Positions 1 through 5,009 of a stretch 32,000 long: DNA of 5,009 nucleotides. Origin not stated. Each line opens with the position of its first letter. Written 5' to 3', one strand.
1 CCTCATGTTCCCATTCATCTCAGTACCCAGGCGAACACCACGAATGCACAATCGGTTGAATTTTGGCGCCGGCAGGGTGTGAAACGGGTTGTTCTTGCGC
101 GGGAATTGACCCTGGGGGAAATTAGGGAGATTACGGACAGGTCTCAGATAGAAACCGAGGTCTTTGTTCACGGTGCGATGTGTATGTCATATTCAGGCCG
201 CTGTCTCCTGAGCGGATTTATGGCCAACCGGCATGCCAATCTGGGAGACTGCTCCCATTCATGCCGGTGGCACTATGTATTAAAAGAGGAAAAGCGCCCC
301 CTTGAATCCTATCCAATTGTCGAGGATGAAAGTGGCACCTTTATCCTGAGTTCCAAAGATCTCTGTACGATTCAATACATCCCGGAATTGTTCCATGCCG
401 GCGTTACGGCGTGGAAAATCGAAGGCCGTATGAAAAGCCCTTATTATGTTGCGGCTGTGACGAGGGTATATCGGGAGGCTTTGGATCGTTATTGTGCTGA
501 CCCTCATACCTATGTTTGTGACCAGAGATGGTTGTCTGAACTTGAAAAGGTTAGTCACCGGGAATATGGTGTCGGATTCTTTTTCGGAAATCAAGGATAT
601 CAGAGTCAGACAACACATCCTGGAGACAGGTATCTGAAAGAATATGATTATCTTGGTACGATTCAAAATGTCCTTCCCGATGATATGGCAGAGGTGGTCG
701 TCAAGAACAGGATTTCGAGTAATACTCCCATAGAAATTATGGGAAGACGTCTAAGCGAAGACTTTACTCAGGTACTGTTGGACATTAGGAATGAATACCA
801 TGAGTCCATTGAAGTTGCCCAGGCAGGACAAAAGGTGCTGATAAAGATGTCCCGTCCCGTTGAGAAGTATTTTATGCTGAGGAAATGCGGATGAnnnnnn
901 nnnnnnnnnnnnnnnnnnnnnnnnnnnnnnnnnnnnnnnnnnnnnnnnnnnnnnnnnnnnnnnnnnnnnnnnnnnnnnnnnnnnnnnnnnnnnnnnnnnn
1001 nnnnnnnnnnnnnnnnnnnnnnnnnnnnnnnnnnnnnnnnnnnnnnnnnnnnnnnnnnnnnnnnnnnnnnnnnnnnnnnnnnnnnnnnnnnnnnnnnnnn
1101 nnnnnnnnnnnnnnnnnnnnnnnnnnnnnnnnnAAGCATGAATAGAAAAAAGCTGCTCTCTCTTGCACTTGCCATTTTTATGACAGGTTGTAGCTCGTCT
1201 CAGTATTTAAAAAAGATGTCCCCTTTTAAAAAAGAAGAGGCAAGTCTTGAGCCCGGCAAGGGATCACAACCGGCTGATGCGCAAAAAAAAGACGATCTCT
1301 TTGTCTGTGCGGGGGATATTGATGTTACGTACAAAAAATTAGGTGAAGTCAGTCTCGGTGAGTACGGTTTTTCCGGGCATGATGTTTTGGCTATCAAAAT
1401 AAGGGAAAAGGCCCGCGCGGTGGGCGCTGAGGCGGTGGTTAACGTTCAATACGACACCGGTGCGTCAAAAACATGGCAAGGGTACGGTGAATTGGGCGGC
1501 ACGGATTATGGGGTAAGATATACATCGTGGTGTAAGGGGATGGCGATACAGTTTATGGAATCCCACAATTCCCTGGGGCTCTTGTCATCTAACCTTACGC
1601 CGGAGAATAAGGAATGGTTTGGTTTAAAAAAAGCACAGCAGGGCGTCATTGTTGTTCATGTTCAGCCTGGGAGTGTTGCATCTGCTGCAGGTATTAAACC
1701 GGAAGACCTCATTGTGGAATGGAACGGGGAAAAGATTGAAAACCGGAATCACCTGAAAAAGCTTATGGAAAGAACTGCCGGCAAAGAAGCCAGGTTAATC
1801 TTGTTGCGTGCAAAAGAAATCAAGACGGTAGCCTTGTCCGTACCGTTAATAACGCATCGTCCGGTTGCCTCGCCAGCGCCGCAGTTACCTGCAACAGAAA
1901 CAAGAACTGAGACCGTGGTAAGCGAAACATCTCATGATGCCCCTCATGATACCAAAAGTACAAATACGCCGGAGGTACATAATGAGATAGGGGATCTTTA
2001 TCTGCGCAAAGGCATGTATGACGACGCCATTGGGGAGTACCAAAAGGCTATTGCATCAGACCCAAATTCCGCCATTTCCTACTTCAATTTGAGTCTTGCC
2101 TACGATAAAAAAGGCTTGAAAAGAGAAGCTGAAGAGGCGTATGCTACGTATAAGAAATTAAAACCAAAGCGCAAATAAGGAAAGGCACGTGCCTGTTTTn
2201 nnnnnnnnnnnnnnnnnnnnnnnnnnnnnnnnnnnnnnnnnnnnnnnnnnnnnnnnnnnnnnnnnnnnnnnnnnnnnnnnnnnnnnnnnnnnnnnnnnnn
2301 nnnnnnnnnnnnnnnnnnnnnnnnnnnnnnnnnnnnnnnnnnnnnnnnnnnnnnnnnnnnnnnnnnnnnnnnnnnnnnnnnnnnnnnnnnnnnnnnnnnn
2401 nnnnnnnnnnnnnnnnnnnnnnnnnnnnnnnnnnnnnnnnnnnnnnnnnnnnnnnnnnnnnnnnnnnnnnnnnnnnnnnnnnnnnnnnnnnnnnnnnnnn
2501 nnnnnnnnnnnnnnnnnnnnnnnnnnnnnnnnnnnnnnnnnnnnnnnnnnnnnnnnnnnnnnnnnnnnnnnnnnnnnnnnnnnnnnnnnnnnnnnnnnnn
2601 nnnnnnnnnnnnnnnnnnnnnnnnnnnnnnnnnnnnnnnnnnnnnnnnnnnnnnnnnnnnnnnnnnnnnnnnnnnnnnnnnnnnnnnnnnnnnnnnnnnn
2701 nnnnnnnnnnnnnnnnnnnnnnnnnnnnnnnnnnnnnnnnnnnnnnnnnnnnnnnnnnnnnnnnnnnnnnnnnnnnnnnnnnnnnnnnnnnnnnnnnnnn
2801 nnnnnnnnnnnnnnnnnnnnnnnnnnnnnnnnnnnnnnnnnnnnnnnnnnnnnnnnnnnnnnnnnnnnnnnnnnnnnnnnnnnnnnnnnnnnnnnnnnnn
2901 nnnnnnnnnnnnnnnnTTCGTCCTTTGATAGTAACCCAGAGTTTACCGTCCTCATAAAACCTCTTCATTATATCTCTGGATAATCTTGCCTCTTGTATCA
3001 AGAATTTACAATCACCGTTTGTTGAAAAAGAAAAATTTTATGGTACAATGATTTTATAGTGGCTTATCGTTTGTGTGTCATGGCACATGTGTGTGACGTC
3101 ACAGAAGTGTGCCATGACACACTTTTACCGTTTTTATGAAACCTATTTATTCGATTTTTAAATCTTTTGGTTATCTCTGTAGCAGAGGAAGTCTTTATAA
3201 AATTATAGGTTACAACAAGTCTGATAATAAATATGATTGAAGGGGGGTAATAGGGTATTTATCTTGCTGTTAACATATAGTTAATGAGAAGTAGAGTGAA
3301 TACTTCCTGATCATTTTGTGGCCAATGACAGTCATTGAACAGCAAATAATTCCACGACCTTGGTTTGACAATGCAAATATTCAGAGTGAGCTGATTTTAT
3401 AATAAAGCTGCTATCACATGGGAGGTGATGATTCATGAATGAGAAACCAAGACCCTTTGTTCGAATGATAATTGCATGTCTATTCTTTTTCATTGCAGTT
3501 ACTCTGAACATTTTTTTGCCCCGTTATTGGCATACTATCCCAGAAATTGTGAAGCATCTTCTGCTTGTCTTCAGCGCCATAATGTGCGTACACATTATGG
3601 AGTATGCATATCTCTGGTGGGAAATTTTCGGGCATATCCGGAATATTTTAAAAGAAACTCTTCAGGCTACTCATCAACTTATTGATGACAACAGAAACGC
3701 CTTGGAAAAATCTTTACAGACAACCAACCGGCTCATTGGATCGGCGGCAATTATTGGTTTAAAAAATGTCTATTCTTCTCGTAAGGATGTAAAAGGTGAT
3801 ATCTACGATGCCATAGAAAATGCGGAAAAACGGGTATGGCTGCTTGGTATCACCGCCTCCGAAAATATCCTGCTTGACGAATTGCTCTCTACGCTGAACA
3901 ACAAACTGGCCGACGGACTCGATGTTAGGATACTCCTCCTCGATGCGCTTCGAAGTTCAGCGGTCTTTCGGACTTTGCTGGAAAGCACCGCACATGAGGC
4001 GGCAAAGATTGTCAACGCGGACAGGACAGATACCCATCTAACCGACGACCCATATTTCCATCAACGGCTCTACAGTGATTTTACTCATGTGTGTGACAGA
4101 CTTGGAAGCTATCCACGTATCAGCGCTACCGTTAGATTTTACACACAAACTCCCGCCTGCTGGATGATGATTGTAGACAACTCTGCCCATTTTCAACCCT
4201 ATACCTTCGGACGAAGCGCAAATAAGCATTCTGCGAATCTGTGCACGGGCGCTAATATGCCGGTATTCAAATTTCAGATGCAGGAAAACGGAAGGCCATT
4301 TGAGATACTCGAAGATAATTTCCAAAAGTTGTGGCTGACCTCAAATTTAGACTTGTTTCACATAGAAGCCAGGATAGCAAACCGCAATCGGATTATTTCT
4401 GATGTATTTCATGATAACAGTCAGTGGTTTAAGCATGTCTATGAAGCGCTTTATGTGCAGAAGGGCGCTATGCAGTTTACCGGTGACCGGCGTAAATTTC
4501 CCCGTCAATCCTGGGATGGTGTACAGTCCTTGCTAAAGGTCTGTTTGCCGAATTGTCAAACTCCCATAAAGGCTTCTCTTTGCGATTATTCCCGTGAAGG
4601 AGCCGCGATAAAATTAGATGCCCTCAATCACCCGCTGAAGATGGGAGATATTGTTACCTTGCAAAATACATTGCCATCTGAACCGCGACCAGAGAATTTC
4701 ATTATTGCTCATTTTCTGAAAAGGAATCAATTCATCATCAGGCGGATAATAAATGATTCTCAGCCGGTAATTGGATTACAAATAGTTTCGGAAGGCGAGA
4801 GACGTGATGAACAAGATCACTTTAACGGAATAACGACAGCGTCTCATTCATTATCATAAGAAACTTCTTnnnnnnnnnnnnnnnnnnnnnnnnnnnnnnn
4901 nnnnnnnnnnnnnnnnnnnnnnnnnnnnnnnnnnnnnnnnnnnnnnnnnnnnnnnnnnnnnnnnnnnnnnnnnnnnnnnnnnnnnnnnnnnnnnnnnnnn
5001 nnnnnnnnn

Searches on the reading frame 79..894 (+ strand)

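Call 65: search_protein_families(library=pfam, proteins=[window:79-894:+], max_evalue=0.001)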
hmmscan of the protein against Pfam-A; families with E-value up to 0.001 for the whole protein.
window:79-894:+ (271 aa): 2 families
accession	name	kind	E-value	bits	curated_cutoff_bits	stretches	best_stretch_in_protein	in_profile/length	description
PF01136.24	Peptidase_U32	-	3.1e-71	239.8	22.4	1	2-172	62-231/233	Peptidase family U32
PF16325.11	Peptidase_U32_C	-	1.8e-14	54.1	28.2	1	187-268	1-83/83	Peptidase family U32 C-terminal domain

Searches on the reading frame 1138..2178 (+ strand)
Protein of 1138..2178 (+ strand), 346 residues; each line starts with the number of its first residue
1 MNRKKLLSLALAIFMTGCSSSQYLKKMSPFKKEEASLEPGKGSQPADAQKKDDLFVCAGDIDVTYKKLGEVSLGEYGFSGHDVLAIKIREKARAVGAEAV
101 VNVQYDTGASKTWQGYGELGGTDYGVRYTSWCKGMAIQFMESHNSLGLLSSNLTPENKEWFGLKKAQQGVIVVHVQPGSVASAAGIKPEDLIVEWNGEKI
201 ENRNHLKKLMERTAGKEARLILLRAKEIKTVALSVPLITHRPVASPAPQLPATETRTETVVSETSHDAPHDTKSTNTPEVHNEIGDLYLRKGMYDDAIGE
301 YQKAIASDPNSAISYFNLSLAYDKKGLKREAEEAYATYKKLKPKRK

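Call 65: search_protein_families(library=pfam, proteins=[window:1138-2178:+], max_evalue=0.001)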
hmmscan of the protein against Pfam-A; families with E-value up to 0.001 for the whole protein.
window:1138-2178:+ (346 aa): 13 families
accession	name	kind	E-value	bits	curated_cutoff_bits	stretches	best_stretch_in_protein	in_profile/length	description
PF07719.23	TPR_2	-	3.7e-11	42.7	27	1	278-310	1-33/34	Tetratricopeptide repeat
PF13181.12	TPR_8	-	1.5e-09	37.7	25.7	0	279-310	2-33/34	Tetratricopeptide repeat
PF13180.12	PDZ_2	-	1.8e-09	38.1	27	1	163-235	7-80/80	PDZ domain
PF13414.12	TPR_11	-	2.2e-09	37.3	26.8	1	285-326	1-42/42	TPR repeat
PF13431.12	TPR_17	-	1e-08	35.2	24.4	1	301-332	2-33/34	Tetratricopeptide repeat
PF00595.29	PDZ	-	1.6e-08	35.3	23.2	1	152-211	18-68/81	PDZ domain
PF17820.7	PDZ_6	-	3.1e-08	33.7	27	1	172-224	2-54/54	PDZ domain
PF13432.12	TPR_16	-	4.9e-08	33.7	32.7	1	284-343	3-62/65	Tetratricopeptide repeat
PF00515.34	TPR_1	-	8.6e-08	32.1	27.8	1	279-310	2-33/34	Tetratricopeptide repeat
PF13424.12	TPR_12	-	6.4e-06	26.7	30.1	1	279-336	4-69/77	Tetratricopeptide repeat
PF13174.12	TPR_6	-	0.00011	23.1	26.3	0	284-311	6-33/33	Tetratricopeptide repeat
PF13176.12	TPR_7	-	0.00012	22.4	27.9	0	283-311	4-34/36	Tetratricopeptide repeat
PF14559.12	TPR_19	-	0.00022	21.9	25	1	289-344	2-57/68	Tetratricopeptide repeat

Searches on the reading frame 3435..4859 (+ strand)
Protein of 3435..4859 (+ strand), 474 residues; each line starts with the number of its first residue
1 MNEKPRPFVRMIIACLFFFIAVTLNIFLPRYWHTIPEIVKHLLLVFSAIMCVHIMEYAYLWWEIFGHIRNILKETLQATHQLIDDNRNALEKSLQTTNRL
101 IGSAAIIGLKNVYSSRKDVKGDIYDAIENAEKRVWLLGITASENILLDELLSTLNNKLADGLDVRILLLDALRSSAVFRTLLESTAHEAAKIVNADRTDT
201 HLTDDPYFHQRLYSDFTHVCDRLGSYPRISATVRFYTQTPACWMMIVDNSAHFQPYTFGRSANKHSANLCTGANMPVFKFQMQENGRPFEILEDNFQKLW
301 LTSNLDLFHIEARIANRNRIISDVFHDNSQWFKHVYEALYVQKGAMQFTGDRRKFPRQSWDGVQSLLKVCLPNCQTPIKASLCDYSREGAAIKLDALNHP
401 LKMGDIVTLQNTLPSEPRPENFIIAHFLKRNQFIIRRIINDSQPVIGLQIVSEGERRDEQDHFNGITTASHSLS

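Call 65: search_protein_families(library=pfam, proteins=[window:3435-4859:+], max_evalue=0.001)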
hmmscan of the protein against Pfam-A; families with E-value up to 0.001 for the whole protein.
window:3435-4859:+ (474 aa): 1 family
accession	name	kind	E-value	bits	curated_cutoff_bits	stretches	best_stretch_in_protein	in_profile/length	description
PF07238.19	PilZ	-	6.6e-05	23.6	22.5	1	351-413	1-56/102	PilZ domain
